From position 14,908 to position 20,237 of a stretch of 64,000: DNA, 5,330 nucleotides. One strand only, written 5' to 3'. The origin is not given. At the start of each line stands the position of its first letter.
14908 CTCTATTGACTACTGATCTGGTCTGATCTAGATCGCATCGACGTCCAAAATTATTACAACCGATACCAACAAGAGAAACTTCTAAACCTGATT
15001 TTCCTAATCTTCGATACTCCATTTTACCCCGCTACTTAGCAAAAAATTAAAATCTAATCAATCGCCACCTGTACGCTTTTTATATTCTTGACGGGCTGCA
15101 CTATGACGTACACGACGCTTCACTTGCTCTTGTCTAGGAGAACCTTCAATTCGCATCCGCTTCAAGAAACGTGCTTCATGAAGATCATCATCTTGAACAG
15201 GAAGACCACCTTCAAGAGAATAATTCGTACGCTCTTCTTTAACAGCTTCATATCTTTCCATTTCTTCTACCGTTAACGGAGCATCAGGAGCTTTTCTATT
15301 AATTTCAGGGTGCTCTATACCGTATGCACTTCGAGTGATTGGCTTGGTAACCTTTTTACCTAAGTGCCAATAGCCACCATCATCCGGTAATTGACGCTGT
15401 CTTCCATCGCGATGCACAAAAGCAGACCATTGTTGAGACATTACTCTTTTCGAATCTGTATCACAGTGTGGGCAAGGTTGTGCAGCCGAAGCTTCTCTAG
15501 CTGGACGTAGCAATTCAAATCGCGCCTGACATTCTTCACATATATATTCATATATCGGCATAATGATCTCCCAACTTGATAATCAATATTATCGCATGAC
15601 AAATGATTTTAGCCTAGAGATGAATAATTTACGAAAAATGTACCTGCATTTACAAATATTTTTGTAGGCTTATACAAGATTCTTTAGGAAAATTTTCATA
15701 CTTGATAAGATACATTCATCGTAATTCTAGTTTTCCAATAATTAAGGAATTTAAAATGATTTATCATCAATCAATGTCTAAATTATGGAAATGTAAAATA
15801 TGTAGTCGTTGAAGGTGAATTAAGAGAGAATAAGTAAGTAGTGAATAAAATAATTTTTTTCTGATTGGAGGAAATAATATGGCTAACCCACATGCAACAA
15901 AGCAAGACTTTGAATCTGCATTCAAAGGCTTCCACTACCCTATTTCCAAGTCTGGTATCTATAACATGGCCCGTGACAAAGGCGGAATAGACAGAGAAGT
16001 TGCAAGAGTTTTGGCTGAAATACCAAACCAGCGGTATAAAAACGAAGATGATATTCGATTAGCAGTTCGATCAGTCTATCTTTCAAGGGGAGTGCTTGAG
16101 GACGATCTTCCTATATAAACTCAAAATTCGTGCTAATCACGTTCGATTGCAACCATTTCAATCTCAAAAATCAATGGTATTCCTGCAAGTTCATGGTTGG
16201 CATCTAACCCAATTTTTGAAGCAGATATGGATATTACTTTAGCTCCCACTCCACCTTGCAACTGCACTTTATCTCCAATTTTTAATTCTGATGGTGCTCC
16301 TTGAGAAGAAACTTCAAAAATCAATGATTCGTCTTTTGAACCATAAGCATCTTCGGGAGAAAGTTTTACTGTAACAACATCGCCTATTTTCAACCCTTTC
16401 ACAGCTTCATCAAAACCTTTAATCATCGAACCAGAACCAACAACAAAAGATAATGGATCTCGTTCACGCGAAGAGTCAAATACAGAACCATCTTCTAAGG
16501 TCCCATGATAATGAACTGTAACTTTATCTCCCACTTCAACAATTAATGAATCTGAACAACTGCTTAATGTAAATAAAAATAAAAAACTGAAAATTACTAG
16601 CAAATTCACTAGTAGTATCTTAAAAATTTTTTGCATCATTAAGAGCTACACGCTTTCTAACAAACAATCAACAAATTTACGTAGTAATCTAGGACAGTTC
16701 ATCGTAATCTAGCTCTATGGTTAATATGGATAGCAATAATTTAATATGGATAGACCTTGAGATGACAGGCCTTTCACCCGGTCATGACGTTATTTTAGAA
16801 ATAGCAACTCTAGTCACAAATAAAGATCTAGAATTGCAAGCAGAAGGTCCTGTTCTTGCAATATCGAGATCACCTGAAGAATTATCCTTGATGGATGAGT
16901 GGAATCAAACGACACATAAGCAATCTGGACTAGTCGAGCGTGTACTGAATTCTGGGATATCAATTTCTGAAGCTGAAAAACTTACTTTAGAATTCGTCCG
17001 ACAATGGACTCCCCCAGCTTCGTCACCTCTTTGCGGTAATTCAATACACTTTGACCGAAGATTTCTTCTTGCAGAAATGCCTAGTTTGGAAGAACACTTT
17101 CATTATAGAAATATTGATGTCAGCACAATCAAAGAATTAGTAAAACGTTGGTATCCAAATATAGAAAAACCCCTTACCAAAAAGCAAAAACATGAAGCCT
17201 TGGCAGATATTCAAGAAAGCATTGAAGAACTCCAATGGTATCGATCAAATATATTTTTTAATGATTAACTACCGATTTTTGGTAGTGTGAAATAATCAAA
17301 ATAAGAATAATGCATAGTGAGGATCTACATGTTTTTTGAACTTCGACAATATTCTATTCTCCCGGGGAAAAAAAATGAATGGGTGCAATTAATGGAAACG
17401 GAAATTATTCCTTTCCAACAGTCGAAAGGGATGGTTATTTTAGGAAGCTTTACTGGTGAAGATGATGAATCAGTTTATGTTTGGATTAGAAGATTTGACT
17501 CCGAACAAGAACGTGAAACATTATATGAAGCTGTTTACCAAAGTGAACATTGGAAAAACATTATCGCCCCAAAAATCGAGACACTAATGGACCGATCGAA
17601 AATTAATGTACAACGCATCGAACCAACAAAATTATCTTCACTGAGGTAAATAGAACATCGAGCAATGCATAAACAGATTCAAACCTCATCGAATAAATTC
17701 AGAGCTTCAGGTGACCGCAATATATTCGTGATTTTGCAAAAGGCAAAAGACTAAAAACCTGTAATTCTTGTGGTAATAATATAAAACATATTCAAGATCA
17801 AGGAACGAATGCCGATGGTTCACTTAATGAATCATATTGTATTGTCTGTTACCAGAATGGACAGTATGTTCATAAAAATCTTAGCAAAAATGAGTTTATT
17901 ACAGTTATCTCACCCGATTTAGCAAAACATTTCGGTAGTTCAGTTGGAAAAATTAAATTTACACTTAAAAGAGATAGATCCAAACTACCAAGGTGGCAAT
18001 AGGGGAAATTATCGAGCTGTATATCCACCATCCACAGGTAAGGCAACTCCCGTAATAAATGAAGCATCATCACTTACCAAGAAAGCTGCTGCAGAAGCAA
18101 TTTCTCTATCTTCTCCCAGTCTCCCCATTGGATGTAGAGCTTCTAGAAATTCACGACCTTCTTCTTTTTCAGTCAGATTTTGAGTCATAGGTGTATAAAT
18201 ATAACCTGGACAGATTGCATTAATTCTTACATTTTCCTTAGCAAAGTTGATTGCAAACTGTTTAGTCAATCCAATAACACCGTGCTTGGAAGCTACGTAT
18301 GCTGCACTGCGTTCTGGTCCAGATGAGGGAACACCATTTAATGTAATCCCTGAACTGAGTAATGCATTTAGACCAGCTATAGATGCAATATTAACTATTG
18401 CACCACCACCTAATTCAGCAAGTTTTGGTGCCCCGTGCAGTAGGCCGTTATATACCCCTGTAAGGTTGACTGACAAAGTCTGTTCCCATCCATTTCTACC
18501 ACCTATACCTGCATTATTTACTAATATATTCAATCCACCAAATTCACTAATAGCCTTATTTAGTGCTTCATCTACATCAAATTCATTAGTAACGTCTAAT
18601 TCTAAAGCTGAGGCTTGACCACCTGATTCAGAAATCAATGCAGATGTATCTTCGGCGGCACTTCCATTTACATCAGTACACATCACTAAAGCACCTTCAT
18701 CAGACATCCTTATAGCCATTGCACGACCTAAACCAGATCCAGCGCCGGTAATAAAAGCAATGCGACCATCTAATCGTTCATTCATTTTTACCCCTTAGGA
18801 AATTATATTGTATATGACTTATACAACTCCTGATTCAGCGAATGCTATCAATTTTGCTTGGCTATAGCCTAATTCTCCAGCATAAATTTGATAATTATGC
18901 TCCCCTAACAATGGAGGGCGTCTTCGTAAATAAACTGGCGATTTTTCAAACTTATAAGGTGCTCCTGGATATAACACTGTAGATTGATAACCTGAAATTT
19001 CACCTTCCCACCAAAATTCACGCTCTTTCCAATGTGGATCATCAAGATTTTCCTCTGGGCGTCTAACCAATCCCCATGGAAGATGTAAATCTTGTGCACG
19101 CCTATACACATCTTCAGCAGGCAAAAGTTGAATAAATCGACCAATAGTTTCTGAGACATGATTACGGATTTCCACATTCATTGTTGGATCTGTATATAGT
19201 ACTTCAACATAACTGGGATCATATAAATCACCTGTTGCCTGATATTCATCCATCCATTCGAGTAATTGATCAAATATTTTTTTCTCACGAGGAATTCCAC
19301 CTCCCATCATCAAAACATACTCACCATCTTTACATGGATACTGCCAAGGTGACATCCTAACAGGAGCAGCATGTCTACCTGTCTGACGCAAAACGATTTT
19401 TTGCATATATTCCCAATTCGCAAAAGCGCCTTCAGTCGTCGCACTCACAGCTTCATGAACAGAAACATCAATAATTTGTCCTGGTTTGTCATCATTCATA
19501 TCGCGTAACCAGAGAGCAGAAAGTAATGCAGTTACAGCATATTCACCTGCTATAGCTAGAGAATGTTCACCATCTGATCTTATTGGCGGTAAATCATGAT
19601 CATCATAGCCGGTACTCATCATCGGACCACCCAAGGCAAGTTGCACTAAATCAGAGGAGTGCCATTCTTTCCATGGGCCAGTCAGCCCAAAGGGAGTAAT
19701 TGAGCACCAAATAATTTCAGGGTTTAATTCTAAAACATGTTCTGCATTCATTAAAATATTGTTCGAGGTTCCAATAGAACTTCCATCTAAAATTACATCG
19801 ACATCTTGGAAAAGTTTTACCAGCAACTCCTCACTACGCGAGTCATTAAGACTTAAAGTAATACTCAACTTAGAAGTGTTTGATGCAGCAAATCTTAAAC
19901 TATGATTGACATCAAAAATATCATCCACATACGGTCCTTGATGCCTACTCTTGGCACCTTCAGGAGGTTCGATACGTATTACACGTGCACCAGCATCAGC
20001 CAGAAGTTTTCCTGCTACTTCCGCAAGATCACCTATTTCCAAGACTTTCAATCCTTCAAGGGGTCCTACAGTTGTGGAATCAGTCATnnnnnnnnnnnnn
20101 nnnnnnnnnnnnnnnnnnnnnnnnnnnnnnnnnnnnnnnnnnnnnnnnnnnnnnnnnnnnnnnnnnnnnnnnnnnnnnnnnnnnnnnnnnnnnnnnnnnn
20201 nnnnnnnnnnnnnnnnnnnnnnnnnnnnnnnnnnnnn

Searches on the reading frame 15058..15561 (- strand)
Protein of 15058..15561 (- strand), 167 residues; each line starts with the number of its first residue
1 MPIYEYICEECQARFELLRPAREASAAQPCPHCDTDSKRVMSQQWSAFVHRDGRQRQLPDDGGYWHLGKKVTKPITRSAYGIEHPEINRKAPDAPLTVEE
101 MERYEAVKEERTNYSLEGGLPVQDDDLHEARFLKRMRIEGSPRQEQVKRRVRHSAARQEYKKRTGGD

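Call 30: search_protein_families(library=pfam, proteins=[window:15058-15561:-], max_evalue=0.0001)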
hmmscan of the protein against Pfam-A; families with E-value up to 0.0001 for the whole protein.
window:15058-15561:- (167 aa): 1 family
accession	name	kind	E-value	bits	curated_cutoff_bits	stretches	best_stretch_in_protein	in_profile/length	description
PF09723.15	Zn_ribbon_8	-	3.9e-13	49.6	34.4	1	1-41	1-41/41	Zinc ribbon domain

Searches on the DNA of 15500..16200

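Call 99: search_rna_families(source=window, start=15500, end=16200, threshold=evalue, max_evalue=0.1)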
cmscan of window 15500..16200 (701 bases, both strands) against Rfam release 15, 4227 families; matches with E-value up to 0.1: 0.
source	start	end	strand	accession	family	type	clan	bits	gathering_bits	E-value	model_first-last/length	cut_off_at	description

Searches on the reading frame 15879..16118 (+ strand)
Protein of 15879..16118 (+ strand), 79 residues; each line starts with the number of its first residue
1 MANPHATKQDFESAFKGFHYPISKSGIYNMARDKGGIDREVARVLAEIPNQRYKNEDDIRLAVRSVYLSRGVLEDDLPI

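Call 102: search_protein_families(library=pfam, proteins=[window:15879-16118:+], max_evalue=0.01)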
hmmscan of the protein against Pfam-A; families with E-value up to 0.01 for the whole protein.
window:15879-16118:+ (79 aa): 1 family
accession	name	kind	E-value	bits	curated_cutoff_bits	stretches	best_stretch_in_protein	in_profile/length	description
PF11387.14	DUF2795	-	4.8e-07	30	25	1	11-59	6-53/54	Protein of unknown function (DUF2795)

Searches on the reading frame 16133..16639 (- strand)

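Call 30: search_protein_families(library=pfam, proteins=[window:16133-16639:-], max_evalue=0.0001)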
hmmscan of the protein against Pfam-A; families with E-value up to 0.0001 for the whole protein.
window:16133-16639:- (168 aa): 1 family
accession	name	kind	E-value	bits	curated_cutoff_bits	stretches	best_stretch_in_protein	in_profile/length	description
PF00254.34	FKBP_C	-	1.6e-22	80.1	21.1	1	35-109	6-90/94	FKBP-type peptidyl-prolyl cis-trans isomerase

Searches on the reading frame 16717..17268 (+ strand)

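Call 30: search_protein_families(library=pfam, proteins=[window:16717-17268:+], max_evalue=0.0001)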
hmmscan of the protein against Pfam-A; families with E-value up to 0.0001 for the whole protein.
window:16717-17268:+ (183 aa): 1 family
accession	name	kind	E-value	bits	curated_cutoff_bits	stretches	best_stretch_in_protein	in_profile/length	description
PF00929.31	RNase_T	-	1.5e-29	104.1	24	1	10-172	1-164/164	Exonuclease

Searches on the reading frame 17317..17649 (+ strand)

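Call 30: search_protein_families(library=pfam, proteins=[window:17317-17649:+], max_evalue=0.0001)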
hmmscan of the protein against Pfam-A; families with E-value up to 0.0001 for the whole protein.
window:17317-17649:+ (110 aa): 1 family
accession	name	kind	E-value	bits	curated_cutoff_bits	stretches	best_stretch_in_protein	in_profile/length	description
PF07978.19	NIPSNAP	-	3.6e-09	37.2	22.3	1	7-88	1-83/102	NIPSNAP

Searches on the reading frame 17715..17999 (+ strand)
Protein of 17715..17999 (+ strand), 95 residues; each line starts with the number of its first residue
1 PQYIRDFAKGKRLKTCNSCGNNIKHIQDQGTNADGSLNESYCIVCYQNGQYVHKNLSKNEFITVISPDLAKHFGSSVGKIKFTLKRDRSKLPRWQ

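Call 102: search_protein_families(library=pfam, proteins=[window:17715-17999:+], max_evalue=0.01)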
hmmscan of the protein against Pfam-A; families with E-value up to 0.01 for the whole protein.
window:17715-17999:+ (95 aa): 1 family
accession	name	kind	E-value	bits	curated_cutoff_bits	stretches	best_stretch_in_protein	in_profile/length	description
PF12674.12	Zn_ribbon_2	-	9.9e-18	65.1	22.5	1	15-95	1-81/81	Putative zinc ribbon domain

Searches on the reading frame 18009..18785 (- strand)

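Call 30: search_protein_families(library=pfam, proteins=[window:18009-18785:-], max_evalue=0.0001)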
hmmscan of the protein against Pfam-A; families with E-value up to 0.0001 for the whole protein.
window:18009-18785:- (258 aa): 3 families
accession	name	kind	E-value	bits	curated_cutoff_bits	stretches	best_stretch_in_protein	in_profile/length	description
PF13561.12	adh_short_C2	-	4.8e-57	193.7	27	1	14-256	1-236/236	Enoyl-(Acyl carrier protein) reductase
PF00106.31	adh_short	-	5e-45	153.8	26.6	1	9-208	2-194/195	short chain dehydrogenase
PF08659.16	KR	-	1.9e-06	28.3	22.6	1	11-137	4-138/180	KR domain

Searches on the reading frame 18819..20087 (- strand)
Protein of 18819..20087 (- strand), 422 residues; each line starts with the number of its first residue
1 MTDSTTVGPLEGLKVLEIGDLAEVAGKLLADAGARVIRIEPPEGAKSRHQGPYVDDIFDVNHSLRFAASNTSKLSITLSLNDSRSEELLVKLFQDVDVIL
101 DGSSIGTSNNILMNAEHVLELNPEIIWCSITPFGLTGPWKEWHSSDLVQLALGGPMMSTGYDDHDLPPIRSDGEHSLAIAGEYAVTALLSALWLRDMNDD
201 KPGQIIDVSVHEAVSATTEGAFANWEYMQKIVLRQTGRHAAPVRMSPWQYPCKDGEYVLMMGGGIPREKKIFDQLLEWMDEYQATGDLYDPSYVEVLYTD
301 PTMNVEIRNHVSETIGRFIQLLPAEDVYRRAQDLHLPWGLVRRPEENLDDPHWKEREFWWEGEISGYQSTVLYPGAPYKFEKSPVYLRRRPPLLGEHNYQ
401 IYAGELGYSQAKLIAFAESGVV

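Call 30: search_protein_families(library=pfam, proteins=[window:18819-20087:-], max_evalue=0.0001)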
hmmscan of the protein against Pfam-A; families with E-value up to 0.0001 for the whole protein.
window:18819-20087:- (422 aa): 1 family
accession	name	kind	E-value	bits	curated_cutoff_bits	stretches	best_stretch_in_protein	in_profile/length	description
PF02515.22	CoA_transf_3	-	2.3e-56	192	23.3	1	10-398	1-366/366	CoA-transferase family III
